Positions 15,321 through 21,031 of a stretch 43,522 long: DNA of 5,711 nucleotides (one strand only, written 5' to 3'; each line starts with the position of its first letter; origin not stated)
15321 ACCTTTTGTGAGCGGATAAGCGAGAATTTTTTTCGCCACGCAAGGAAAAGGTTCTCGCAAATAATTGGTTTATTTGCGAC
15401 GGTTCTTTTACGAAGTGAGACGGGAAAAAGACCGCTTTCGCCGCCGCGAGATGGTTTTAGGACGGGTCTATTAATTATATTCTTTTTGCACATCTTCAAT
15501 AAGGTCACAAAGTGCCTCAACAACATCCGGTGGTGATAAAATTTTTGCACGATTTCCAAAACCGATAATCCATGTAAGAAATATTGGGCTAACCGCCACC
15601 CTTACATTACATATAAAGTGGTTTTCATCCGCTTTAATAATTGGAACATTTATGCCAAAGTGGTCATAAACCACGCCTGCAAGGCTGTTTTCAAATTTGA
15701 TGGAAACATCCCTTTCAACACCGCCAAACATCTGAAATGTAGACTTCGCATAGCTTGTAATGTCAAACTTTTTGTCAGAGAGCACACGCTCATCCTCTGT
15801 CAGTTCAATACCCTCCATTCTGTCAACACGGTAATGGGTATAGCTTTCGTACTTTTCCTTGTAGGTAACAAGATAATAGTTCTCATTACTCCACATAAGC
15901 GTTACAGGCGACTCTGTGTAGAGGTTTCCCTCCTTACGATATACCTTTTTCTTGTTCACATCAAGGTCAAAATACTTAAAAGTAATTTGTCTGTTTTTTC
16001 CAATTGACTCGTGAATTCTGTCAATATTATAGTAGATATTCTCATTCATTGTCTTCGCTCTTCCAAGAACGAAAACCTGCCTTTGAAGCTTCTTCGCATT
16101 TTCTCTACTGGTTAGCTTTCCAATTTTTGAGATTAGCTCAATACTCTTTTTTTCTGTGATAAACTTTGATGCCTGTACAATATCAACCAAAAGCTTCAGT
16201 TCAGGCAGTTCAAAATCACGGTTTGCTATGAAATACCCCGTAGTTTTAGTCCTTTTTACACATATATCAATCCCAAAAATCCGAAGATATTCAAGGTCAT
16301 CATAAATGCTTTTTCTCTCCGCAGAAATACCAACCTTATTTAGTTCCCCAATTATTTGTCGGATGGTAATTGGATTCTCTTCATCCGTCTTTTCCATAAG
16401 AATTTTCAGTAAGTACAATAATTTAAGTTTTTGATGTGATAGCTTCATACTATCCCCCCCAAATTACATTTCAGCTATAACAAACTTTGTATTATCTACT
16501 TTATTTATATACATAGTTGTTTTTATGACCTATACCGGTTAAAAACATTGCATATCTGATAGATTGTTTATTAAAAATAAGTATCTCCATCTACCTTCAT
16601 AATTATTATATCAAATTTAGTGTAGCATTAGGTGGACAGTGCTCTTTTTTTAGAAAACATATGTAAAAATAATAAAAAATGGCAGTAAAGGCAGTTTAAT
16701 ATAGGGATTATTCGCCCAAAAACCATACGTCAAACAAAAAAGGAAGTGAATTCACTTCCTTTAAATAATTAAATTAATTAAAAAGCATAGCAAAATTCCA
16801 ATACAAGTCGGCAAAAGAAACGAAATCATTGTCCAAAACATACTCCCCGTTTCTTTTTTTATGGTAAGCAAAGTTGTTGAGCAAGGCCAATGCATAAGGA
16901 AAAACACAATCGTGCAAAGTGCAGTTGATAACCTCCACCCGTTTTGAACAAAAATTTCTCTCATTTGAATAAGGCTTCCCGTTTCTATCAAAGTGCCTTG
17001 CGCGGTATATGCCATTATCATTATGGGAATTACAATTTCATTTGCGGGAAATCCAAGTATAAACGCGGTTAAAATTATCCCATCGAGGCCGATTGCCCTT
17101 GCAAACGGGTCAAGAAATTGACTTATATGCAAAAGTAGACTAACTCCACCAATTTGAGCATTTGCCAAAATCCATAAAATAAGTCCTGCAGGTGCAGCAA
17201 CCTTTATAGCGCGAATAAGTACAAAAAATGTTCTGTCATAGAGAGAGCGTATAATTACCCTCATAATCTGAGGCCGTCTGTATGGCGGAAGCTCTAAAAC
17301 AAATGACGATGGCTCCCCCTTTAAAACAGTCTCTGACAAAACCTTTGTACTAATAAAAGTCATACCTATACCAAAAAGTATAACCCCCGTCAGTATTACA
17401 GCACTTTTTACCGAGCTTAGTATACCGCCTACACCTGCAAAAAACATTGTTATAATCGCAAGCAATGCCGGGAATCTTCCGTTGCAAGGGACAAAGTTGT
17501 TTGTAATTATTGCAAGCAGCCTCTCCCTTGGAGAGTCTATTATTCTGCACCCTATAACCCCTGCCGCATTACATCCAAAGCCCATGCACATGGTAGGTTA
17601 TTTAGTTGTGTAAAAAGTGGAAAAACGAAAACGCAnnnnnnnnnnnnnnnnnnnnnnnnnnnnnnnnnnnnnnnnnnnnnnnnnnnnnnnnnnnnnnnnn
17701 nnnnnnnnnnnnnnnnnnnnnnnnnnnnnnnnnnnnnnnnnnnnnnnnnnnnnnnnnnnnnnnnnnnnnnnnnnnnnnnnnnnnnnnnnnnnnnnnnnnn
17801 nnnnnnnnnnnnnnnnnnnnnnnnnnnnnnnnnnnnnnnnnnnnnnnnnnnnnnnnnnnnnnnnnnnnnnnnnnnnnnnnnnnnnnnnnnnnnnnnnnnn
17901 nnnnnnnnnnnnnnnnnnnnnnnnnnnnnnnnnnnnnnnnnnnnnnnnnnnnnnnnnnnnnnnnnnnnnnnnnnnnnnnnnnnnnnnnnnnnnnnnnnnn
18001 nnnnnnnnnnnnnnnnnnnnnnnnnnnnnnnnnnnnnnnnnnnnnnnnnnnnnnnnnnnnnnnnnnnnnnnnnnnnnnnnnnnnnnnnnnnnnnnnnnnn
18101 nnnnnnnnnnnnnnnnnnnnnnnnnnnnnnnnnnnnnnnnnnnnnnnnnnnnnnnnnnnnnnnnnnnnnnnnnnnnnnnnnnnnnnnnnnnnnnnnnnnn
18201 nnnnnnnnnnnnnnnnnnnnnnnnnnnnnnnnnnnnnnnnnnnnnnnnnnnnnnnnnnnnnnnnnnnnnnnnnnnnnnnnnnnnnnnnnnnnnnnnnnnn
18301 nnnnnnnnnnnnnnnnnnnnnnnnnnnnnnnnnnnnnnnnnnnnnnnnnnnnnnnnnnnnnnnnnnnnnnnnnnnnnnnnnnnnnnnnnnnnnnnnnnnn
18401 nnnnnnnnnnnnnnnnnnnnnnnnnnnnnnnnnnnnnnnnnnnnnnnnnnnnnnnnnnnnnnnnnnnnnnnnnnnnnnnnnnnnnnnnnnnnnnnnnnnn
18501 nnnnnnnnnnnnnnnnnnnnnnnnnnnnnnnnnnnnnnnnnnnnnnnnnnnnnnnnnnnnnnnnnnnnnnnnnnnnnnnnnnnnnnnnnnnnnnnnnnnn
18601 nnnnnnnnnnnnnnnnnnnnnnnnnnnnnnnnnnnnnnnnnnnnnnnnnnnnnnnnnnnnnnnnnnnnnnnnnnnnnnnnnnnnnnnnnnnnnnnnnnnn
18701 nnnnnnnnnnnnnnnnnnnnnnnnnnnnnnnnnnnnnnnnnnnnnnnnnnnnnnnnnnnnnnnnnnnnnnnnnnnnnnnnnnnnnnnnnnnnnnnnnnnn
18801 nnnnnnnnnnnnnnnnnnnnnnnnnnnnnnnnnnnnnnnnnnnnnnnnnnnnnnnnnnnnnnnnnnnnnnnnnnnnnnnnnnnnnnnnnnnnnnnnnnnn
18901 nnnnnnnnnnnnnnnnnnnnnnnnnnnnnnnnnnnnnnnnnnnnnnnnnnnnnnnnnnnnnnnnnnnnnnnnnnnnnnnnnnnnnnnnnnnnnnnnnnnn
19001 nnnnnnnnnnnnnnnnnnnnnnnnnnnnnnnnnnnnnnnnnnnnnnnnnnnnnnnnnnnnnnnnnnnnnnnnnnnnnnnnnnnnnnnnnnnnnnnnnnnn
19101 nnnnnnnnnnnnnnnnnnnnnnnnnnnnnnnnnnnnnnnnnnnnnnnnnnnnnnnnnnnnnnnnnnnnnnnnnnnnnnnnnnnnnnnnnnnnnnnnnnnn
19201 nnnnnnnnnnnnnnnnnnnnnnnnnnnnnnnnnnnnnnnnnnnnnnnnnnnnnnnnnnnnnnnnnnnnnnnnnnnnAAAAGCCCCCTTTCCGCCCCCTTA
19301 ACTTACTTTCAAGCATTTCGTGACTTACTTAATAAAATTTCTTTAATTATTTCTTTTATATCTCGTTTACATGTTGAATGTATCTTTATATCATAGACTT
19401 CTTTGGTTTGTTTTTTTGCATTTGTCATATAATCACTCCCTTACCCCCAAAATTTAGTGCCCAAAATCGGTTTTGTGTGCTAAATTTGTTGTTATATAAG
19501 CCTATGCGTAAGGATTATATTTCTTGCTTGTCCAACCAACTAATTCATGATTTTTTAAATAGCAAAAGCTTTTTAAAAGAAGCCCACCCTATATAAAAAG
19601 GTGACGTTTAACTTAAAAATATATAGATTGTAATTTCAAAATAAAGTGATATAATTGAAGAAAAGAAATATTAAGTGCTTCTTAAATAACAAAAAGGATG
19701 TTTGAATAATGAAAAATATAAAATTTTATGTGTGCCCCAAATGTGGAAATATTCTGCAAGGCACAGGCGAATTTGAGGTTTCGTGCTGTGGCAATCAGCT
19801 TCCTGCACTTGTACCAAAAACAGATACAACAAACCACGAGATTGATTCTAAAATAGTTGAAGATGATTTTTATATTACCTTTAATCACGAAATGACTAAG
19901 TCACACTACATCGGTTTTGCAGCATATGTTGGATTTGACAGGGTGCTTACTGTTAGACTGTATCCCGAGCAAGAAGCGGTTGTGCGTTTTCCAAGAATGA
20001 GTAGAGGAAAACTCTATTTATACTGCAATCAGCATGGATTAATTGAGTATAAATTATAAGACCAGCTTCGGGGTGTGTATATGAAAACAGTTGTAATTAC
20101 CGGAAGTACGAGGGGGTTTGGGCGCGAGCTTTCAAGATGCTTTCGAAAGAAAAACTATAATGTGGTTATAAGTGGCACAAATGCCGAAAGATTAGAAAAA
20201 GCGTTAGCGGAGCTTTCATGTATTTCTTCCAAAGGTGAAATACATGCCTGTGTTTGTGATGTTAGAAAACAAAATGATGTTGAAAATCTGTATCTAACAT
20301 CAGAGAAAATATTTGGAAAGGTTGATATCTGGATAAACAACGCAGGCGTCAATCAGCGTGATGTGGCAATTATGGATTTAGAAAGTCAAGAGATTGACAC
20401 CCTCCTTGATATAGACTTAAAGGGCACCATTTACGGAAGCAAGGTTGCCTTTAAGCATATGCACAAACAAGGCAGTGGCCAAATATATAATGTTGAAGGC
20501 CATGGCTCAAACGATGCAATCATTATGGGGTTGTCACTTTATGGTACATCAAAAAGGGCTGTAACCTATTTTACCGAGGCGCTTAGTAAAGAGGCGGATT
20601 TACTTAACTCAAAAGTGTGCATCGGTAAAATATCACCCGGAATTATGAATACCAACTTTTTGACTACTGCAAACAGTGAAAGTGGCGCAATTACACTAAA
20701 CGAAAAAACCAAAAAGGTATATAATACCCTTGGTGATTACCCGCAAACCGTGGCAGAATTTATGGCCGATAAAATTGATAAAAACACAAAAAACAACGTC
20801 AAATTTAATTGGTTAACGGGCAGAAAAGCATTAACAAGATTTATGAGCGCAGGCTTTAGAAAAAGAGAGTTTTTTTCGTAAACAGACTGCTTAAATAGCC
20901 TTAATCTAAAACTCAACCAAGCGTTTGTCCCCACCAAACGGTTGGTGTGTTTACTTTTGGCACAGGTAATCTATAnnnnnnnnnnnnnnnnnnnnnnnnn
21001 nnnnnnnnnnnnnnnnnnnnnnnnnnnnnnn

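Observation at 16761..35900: feoB is split in two by a 17-kb insertion, and precise excision would restore it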

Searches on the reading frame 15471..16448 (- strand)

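Call 8: search_protein_families(library=pfam, proteins=[window:15471-16448:-], max_evalue=0.01)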
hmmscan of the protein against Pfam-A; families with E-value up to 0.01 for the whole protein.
window:15471-16448:- (325 aa): 2 families
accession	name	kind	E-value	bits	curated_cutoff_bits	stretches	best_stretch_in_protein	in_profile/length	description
PF13280.12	WYL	-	4e-09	36.8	21.8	1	142-215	3-69/70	WYL domain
PF25583.1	WCX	-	4e-07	30.7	23.9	1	247-319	4-74/76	WCX domain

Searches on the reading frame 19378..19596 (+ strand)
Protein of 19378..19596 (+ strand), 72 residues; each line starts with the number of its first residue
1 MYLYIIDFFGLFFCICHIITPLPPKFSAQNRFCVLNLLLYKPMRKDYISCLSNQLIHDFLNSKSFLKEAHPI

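Call 6: search_protein_families(library=pfam, proteins=[window:19378-19596:+], max_evalue=0.01)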
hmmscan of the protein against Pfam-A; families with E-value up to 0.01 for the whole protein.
window:19378-19596:+ (72 aa): 0 families

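Call 8: search_protein_families(library=pfam, proteins=[window:19378-19596:+], max_evalue=0.01)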
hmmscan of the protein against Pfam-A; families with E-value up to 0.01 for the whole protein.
window:19378-19596:+ (72 aa): 0 families

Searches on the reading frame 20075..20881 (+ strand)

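Call 6: search_protein_families(library=pfam, proteins=[window:20075-20881:+], max_evalue=0.01)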
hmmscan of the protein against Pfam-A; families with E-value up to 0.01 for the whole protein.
window:20075-20881:+ (268 aa): 4 families
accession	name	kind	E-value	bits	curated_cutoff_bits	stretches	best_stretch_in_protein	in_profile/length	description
PF00106.31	adh_short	-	1.5e-39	135.9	26.6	1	4-201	1-192/195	short chain dehydrogenase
PF13561.12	adh_short_C2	-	3.5e-25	89.4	27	1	12-209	5-194/236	Enoyl-(Acyl carrier protein) reductase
PF08659.16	KR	-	1.4e-06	28.8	22.6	1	5-118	2-116/180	KR domain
PF01370.27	Epimerase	-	0.0058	16.5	20.9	1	6-175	1-161/240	NAD dependent epimerase/dehydratase family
